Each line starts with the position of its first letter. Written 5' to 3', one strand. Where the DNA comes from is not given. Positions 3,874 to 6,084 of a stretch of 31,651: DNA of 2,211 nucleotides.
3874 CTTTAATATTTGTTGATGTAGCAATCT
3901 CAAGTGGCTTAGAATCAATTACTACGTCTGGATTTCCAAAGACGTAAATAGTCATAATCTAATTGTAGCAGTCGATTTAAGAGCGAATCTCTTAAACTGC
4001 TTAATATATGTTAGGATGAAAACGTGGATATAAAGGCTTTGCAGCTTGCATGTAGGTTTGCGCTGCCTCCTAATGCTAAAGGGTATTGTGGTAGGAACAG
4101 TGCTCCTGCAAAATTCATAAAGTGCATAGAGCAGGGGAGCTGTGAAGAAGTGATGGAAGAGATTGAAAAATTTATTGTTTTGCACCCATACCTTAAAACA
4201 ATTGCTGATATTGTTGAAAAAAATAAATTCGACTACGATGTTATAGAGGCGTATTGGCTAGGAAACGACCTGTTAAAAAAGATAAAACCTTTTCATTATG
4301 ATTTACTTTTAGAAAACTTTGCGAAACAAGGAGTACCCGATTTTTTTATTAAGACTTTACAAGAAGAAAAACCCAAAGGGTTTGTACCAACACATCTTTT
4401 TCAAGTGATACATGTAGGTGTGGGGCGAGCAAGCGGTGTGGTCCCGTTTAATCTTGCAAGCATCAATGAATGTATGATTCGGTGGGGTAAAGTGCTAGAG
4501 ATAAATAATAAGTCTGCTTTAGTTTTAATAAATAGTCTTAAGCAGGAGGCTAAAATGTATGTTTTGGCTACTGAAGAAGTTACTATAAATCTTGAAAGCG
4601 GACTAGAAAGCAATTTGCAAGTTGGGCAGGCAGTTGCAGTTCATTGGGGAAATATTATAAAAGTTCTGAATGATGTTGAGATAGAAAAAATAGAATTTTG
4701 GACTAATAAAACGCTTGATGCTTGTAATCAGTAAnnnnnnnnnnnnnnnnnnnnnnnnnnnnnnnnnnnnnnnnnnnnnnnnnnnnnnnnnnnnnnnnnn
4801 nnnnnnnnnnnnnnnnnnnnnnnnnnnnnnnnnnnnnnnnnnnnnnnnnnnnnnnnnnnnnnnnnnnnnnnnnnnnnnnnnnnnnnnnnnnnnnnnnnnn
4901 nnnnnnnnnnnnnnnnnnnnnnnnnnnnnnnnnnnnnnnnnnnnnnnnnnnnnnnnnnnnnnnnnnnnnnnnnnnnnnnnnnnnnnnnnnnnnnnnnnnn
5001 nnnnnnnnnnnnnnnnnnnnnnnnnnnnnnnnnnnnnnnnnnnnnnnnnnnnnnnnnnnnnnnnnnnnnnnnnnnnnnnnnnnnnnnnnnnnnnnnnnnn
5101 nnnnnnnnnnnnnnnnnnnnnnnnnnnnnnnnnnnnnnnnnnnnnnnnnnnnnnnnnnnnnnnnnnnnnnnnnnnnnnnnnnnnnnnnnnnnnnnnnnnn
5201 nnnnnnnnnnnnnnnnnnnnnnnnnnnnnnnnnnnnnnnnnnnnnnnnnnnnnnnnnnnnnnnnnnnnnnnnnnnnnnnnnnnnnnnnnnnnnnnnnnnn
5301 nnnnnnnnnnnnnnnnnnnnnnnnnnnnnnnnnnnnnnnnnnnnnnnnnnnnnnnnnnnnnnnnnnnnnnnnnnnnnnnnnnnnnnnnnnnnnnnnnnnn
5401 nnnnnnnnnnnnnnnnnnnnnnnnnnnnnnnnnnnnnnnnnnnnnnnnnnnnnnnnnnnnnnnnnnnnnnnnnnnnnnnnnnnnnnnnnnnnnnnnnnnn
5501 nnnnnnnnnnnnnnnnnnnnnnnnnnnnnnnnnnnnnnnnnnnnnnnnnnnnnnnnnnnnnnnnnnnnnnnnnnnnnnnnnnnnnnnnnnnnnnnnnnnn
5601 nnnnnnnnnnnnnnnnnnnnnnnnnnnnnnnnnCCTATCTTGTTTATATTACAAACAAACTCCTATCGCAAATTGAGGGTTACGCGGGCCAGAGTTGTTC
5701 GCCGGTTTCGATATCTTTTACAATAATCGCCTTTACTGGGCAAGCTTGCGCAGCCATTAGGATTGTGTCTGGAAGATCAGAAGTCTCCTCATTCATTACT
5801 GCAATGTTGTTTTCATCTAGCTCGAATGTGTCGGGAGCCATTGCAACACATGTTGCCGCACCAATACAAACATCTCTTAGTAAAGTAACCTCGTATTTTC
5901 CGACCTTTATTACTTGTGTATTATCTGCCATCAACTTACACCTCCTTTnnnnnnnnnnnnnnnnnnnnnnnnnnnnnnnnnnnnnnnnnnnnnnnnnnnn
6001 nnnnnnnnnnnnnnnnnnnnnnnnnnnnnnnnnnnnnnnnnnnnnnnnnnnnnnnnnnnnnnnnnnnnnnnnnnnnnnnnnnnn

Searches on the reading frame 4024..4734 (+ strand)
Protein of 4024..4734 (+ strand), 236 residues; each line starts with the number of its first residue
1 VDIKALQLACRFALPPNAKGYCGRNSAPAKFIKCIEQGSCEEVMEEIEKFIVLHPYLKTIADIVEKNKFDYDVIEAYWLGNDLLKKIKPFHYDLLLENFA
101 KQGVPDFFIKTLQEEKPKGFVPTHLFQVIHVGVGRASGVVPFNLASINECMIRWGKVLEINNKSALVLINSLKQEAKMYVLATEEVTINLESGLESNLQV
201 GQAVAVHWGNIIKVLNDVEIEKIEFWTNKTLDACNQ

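Call 4: search_protein_families(library=pfam, proteins=[window:4024-4734:+], max_evalue=0.01)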
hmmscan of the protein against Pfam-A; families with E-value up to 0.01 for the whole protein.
window:4024-4734:+ (236 aa): 2 families
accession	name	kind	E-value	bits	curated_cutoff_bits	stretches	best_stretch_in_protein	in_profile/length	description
PF19927.4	DUF6390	-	6.2e-34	118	25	1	8-236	8-239/244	Family of unknown function (DUF6390)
PF01455.23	HupF_HypC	-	0.0027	18.2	28.5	0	155-223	7-61/65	HupF/HypC family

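Call 5: search_protein_families(library=ncbifam, proteins=[window:4024-4734:+], max_evalue=0.01)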
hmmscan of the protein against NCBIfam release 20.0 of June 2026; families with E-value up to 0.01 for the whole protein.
window:4024-4734:+ (236 aa): 0 families

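Call 54: find_homologous_proteins(query=window:4024-4734:+, max_evalue=0.001)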
Query window:4024-4734:+ (236 aa): 388 proteins with E <= 0.001 among 686 candidates; the best 120 are listed.
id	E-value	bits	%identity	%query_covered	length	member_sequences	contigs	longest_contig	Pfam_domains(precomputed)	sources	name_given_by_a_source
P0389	5.3e-152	522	100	98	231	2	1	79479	PF19927.5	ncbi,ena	-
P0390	3.0e-86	307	58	99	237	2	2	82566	PF19927.5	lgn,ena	-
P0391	3.6e-86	306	58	99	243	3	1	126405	PF19927.5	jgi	jgi:hypothetical protein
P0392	1.1e-85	305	57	98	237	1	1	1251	PF19927.5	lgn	-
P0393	5.5e-84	299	57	98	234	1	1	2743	PF19927.5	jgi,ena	-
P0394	4.0e-83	296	56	98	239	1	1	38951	PF19927.5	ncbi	-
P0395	1.1e-82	295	55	98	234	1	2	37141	PF19927.5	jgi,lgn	jgi:hypothetical protein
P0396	1.1e-82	295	50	98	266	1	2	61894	PF19927.5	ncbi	-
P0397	2.3e-82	294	55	100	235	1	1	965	PF19927.5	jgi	jgi:hypothetical protein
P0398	3.4e-82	293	58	98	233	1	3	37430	PF19927.5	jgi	jgi:hypothetical protein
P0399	3.5e-82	293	57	99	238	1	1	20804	PF19927.5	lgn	-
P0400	5.8e-82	293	56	98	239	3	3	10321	PF19927.5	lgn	-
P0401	7.9e-82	292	55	99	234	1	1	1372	PF19927.5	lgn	-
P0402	9.3e-82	292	56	100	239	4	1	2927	PF19927.5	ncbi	-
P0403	1.1e-81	292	56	98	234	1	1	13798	PF19927.5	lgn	-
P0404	1.5e-81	291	56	98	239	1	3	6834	PF19927.5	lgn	-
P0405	2.7e-81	290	54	98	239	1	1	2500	PF19927.5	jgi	jgi:hypothetical protein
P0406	3.3e-81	290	54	100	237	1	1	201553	PF19927.5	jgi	jgi:hypothetical protein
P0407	6.3e-81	289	54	98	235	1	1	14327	PF19927.5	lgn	-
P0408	6.4e-81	289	56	99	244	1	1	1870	PF19927.5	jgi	jgi:hypothetical protein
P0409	6.4e-81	289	55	98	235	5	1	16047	PF19927.5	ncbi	-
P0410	6.8e-81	289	55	98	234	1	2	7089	PF19927.5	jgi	jgi:hydrogenase maturation factor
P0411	7.0e-81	289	54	100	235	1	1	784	PF19927.5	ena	-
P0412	8.7e-81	289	55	98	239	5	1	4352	PF19927.5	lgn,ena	-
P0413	8.8e-81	289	56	98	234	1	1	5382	PF19927.5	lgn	-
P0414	1.1e-80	289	55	98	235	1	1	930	PF19927.5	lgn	-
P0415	1.3e-80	288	56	98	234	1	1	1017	PF19927.5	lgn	-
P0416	1.4e-80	288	56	99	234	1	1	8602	PF19927.5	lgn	-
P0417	1.8e-80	288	56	97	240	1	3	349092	PF19927.5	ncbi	-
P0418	1.9e-80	288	54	99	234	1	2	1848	PF19927.5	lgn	-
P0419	2.1e-80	288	55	99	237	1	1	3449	PF19927.5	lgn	-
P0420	2.5e-80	287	55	98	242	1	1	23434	PF19927.5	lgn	-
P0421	2.8e-80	287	55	100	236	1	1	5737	PF19927.5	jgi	jgi:hypothetical protein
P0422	3.7e-80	287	55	100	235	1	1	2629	PF19927.5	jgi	jgi:hypothetical protein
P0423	4.4e-80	286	55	98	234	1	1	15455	PF19927.5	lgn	-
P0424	5.2e-80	286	55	99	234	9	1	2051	PF19927.5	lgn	-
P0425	7.1e-80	286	54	98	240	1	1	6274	PF19927.5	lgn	-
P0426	8.6e-80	286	55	100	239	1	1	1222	PF23835.2,PF19927.5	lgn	-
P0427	8.6e-80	286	55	98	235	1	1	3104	PF19927.5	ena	-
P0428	8.7e-80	286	50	98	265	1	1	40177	PF19927.5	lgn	-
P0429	1.0e-79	285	56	99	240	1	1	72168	PF19927.5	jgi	jgi:hypothetical protein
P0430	1.1e-79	285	57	96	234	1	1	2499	PF19927.5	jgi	jgi:hypothetical protein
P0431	1.4e-79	285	56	97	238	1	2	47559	PF19927.5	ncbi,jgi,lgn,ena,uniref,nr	ncbi:hypothetical protein COV24_02800 [candidate division WWE3 bacterium CG10_big_fil_rev_8_21_14_0_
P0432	1.4e-79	285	54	98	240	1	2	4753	PF19927.5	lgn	-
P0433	2.0e-79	284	53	100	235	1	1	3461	PF19927.5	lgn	-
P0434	2.4e-79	284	55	98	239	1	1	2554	PF19927.5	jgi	-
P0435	2.8e-79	284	54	98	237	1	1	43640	PF19927.5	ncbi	-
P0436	2.8e-79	284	54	100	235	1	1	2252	PF19927.5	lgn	-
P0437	3.4e-79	284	53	99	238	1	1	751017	PF19927.5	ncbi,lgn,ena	-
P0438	4.2e-79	283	56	98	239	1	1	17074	PF19927.5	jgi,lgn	jgi:hypothetical protein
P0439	4.4e-79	283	55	99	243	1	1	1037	PF19927.5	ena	-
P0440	4.4e-79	283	54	99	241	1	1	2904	PF19927.5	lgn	-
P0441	6.1e-79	283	54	98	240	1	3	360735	PF19927.5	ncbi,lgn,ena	-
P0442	6.3e-79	283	55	100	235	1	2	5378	PF19927.5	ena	-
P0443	6.7e-79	283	54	100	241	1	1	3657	PF19927.5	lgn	-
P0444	7.9e-79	282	53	99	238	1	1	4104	PF19927.5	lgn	-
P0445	8.3e-79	282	54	100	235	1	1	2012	PF19927.5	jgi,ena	-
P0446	8.4e-79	282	54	98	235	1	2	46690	PF19927.5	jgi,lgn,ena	jgi:hypothetical protein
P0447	9.1e-79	282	54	98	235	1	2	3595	PF19927.5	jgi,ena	-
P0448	1.0e-78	282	54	98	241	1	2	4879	PF19927.5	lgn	-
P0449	1.2e-78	282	54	98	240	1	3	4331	PF19927.5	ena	-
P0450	1.3e-78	282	55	98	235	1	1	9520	PF19927.5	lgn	-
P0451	1.4e-78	282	55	99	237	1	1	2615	PF19927.5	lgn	-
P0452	1.4e-78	282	53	99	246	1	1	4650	PF19927.5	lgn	-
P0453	1.4e-78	282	48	98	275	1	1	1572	PF19927.5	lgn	-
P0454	2.0e-78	281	56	98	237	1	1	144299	PF19927.5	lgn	-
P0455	2.5e-78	281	54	99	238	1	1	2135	PF19927.5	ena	-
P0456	2.6e-78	281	55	99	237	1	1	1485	PF19927.5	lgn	-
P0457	3.0e-78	280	52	100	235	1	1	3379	PF19927.5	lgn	-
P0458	3.7e-78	280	55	95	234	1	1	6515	PF19927.5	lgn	-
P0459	4.2e-78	280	53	100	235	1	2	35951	PF19927.5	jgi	jgi:hydrogenase maturation factor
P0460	4.5e-78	280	52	97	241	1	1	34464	PF19927.5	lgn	-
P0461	5.7e-78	280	53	100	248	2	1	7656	PF19927.5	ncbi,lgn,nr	ncbi:hypothetical protein KJ605_02095 [Patescibacteria group bacterium]|nr:hypothetical protein [Pat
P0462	6.0e-78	279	56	99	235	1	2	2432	PF19927.5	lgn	-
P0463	6.4e-78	279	55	99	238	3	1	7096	PF19927.5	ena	-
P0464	6.7e-78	279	54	100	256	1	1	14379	PF19927.5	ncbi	-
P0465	8.4e-78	279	59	94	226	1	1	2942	PF19927.5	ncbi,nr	ncbi:MAG: DUF6390 family protein, partial [Actinobacteria bacterium]|nr:DUF6390 family protein [Acti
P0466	9.8e-78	279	56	98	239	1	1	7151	PF19927.5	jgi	jgi:hypothetical protein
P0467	1.1e-77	279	54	100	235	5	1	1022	PF19927.5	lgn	-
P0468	1.2e-77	279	54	100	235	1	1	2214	PF19927.5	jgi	jgi:hypothetical protein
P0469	1.2e-77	278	53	100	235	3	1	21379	PF19927.5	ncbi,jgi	ncbi:MAG: DUF6390 family protein [Patescibacteria group bacterium]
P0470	1.4e-77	278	53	99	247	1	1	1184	PF19927.5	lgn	-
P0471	1.7e-77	278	53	98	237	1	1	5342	PF19927.5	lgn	-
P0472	1.8e-77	278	55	99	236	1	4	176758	PF19927.5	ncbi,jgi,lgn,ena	-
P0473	2.1e-77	278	53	100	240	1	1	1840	PF19927.5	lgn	-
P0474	2.4e-77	278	56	99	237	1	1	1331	PF19927.5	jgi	jgi:hypothetical protein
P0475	2.5e-77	277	55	97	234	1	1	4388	PF19927.5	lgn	-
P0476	2.6e-77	277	54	99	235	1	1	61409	PF19927.5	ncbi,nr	ncbi:hypothetical protein JXA63_03465 [Candidatus Woesebacteria bacterium]|nr:hypothetical protein [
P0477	4.0e-77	277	53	97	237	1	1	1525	PF19927.5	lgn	-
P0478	4.3e-77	277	53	99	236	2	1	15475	PF19927.5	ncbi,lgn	-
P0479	4.5e-77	277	55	98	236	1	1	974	PF19927.5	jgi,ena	-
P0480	5.6e-77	276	53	99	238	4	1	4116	PF19927.5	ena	-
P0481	6.4e-77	276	51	97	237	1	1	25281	PF19927.5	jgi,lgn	jgi:hypothetical protein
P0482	6.5e-77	276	52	99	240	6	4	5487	PF19927.5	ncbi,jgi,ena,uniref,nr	ncbi:hypothetical protein A3I40_02125 [Candidatus Uhrbacteria bacterium RIFCSPLOWO2_02_FULL_48_12]|u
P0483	7.4e-77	276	55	97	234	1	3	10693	PF19927.5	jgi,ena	-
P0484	7.7e-77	276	52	100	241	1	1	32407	PF19927.5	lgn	-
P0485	8.1e-77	276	53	99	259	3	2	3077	PF19927.5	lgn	-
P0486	8.3e-77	276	53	98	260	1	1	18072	PF19927.5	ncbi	-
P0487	1.1e-76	275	52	98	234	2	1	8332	PF19927.5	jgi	jgi:hypothetical protein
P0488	1.2e-76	275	53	99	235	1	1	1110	PF19927.5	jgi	-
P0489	1.8e-76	275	46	98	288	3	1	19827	PF19927.5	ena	-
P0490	1.9e-76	275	53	99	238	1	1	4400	PF19927.5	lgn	-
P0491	2.3e-76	274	56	96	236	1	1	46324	PF19927.5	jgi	jgi:hypothetical protein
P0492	2.6e-76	274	55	99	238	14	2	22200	PF19927.5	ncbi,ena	-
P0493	2.8e-76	274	52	99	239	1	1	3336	PF19927.5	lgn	-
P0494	2.9e-76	274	56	98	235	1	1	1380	PF19927.5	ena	-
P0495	2.9e-76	274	52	98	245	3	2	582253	PF19927.5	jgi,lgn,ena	-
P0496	3.0e-76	274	54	95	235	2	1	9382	PF19927.5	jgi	jgi:hypothetical protein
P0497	3.2e-76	274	53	100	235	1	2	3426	PF19927.5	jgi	jgi:hypothetical protein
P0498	3.4e-76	274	53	98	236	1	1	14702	PF19927.5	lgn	-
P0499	3.7e-76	274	53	98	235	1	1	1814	PF19927.5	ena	-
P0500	3.9e-76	274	53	98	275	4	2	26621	PF19927.5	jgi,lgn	-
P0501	3.9e-76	274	54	100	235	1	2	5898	PF19927.5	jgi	-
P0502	4.0e-76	274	52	98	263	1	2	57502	PF19927.5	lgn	-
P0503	4.5e-76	273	52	98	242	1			PF19927.5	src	-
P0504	5.3e-76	273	51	98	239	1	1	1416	PF19927.5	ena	-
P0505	5.4e-76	273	53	100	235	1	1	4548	PF19927.5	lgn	-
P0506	5.7e-76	273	52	99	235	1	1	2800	PF19927.5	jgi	-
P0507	6.0e-76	273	53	100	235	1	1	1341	PF19927.5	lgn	-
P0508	6.7e-76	273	52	100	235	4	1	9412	PF19927.5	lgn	-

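Call 57: search_solved_structures(query=A2, max_evalue=10, show_alignments=3)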
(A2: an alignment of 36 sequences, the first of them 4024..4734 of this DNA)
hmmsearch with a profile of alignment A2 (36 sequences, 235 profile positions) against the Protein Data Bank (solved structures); distinct sequences matched with E-value up to 10: 2.
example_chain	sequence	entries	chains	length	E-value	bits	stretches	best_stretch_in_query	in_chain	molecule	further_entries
1ymq_A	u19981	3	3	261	0.44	13.1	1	75-133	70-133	sugar-phosphate phosphatase BT4131 | Putative uncharacterized protein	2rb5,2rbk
2rar_A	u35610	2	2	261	0.45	13.1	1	75-133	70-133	Putative uncharacterized protein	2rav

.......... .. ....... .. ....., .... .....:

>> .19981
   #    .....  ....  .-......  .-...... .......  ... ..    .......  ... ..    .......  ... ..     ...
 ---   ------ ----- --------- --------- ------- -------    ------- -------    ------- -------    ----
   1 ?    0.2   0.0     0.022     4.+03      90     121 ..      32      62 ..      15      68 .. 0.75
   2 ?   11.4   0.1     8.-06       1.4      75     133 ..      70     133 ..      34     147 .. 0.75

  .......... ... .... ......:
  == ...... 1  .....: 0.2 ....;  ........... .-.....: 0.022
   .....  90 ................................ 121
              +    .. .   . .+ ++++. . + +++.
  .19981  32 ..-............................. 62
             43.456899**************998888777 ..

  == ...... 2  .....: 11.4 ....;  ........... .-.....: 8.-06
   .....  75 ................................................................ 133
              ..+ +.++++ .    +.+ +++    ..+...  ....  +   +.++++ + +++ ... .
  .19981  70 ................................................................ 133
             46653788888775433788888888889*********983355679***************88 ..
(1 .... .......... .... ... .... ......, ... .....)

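Call 67: predict_structure(alignment_id=A2)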
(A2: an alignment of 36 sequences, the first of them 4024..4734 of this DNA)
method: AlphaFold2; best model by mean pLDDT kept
length: 236 residues; sequences in the alignment: 36
mean_pLDDT: 90.9   pTM: 0.90
mean pLDDT of the five models: 90.9, 89.9, 86.0, 85.2, 82.5
residues with pLDDT >= 90: 183; 70-90: 33; 50-70: 20; < 50: 0
segments of 3 or more residues with pLDDT < 50: none
pLDDT, mean of each block of 10 residues (from residue 1): 94 78 69 93 91 94 98 98 97 97 92 92 95 66 89 97 95 93 96 82 95 96 97 87
secondary structure, 60 per line:
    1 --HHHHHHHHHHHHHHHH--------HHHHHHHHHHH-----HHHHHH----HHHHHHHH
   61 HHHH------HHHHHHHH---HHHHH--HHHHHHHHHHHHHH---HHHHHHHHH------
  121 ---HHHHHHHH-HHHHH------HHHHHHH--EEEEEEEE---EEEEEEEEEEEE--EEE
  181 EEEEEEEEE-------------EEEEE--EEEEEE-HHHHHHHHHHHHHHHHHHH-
elements in order: H3-18 H27-37 H43-48 H53-64 H71-78 H82-86 H89-102 H106-114 H124-131 H133-137 H144-150 E153-160 E164-175 E178-189 E203-207 E210-215 H217-235

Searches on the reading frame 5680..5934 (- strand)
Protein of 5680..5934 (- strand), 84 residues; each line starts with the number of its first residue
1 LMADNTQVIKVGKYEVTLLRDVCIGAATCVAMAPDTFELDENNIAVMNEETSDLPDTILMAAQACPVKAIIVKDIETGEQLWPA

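Call 4: search_protein_families(library=pfam, proteins=[window:5680-5934:-], max_evalue=0.01)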
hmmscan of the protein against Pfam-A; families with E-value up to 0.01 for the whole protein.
window:5680-5934:- (84 aa): 3 families
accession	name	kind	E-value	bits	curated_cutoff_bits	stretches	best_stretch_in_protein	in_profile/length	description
PF13370.11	Fer4_13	-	6.1e-12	46.5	24.5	1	21-71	4-57/58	4Fe-4S single cluster domain of Ferredoxin I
PF13459.11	Fer4_15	-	1.1e-08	36.1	22.4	1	20-72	5-66/66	4Fe-4S single cluster domain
PF06902.16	Fer4_19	-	6.8e-05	23.3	24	1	15-66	7-55/64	Divergent 4Fe-4S mono-cluster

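Call 36: search_protein_families(library=ncbifam, proteins=[window:5680-5934:-], max_evalue=0.001)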
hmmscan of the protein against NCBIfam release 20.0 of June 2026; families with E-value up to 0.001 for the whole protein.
window:5680-5934:- (84 aa): 0 families

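Call 79: search_solved_structures(query=window:5680-5934:-, max_evalue=1, show_alignments=4)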
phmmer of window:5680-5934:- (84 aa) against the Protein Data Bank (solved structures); distinct sequences matched with E-value up to 1: 11.
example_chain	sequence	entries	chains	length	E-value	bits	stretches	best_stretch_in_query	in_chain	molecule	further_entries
2z8q_A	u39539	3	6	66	6.5e-07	32.8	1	15-74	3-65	Ferredoxin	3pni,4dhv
1siz_A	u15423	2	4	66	1.1e-06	32.1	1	15-74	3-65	Ferredoxin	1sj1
6mcw_A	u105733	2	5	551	6.7e-06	29.6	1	12-72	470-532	Cytochrome P450 51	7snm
1rof_A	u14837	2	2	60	1e-05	29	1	18-73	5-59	FERREDOXIN | FERREDOXIN(A)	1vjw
1f2g_A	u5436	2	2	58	0.00038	24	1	20-71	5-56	FERREDOXIN II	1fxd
1iqz_A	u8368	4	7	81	0.00044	23.8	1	19-74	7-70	Ferredoxin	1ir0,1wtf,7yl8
8amp_A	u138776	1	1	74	0.00051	23.6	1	14-79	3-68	Possible ferredoxin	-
4id8_A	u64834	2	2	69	0.00059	23.4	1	19-72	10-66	Putative ferredoxin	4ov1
8amq_A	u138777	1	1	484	0.0062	20.2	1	16-74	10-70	Probable ferredoxin,Putative cytochrome P450 143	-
1dwl_A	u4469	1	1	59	0.013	19.2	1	19-70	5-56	FERREDOXIN I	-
1dax_A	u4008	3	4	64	0.033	17.9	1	20-71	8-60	FERREDOXIN I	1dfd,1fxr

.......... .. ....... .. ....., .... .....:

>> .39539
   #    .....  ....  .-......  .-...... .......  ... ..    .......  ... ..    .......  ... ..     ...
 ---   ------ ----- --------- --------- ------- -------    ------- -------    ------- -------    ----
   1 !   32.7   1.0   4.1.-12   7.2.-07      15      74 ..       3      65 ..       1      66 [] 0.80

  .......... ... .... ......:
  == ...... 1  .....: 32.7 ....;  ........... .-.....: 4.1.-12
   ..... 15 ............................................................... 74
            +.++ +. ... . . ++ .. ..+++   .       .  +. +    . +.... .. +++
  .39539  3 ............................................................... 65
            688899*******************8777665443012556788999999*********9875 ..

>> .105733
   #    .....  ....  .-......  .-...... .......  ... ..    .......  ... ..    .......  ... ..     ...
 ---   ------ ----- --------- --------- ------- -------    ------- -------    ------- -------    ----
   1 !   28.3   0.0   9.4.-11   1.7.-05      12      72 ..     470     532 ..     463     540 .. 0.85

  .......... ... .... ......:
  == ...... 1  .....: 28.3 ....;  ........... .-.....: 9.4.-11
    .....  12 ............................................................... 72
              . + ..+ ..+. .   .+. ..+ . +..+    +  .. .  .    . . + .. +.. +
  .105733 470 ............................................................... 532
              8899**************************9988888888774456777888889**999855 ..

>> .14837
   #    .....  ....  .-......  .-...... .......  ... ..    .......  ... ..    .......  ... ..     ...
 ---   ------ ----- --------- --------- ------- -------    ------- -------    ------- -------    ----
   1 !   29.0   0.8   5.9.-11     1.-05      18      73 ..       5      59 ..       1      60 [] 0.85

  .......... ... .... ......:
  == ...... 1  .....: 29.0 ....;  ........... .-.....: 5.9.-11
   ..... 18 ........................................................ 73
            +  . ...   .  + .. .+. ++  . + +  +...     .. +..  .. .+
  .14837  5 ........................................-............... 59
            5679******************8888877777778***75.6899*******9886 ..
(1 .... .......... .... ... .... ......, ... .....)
